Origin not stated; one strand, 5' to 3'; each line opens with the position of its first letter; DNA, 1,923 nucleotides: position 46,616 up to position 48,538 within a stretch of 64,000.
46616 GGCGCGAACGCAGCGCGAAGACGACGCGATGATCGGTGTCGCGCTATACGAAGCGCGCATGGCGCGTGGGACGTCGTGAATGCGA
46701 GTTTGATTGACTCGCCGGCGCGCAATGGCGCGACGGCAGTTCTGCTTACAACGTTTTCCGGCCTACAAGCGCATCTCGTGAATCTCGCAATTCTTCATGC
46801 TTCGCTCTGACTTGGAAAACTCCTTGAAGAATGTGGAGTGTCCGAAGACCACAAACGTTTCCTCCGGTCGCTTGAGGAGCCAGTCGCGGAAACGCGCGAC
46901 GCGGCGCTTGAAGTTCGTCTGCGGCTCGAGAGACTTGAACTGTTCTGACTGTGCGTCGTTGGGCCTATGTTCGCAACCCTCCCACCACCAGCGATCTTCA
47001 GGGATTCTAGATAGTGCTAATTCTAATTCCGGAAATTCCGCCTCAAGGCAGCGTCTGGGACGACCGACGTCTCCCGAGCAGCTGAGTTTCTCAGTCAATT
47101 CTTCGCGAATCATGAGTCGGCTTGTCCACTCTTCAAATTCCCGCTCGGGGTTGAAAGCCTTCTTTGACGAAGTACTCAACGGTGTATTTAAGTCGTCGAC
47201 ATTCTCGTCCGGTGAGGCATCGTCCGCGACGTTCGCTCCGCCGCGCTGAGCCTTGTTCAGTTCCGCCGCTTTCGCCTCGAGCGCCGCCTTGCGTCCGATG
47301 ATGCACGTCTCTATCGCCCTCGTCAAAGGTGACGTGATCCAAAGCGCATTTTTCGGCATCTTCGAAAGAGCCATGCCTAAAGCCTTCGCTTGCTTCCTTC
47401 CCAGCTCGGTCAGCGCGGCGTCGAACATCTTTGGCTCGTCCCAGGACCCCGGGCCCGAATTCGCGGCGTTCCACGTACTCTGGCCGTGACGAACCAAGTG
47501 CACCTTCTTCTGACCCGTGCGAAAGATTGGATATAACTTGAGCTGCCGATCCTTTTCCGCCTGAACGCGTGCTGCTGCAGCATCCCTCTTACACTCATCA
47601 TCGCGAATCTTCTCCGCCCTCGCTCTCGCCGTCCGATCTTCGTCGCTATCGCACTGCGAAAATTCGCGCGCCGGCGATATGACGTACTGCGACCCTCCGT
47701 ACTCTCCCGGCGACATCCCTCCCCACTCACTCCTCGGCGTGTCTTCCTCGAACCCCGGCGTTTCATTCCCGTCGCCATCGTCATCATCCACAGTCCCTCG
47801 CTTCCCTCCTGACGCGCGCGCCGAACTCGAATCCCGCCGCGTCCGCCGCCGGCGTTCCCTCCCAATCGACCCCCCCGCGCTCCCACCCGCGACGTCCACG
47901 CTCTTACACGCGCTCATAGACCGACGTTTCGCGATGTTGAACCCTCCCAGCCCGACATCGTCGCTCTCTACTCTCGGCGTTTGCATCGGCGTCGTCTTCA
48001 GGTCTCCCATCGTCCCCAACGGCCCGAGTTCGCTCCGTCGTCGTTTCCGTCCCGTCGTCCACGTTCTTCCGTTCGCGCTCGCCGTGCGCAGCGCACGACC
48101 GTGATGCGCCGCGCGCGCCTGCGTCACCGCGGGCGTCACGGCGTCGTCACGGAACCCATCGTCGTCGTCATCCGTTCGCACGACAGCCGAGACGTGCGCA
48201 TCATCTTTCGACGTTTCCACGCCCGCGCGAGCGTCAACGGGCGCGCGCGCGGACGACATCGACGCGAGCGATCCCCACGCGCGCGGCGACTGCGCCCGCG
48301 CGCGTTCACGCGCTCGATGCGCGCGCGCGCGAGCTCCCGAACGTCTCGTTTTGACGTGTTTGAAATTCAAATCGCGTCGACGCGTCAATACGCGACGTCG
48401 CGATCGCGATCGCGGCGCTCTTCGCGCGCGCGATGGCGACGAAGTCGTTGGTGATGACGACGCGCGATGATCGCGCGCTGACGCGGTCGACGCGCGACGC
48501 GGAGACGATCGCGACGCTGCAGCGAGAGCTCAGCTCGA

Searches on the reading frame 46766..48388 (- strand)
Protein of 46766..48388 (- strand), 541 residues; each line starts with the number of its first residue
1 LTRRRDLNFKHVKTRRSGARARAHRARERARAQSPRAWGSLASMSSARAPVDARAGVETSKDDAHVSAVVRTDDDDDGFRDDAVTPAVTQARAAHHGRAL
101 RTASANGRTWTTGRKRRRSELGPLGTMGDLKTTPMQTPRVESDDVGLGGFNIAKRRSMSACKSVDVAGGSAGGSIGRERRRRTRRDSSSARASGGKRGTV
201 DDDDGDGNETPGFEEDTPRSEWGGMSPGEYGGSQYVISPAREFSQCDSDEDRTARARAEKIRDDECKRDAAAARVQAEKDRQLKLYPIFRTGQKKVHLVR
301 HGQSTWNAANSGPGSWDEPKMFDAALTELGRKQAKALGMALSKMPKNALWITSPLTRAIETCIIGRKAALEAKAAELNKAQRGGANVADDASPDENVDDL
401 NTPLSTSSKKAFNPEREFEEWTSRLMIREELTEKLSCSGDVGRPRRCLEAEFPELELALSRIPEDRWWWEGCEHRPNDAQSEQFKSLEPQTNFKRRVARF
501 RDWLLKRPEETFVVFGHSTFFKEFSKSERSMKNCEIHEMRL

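Call 65: search_protein_families(library=pfam, proteins=[window:46766-48388:-], max_evalue=0.00001)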
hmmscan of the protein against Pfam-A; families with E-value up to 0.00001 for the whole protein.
window:46766-48388:- (541 aa): 1 family
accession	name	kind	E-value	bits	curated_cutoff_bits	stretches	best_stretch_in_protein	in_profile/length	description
PF00300.27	His_Phos_1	-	6.6e-16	59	21.7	1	296-370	1-69/194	Histidine phosphatase superfamily (branch 1)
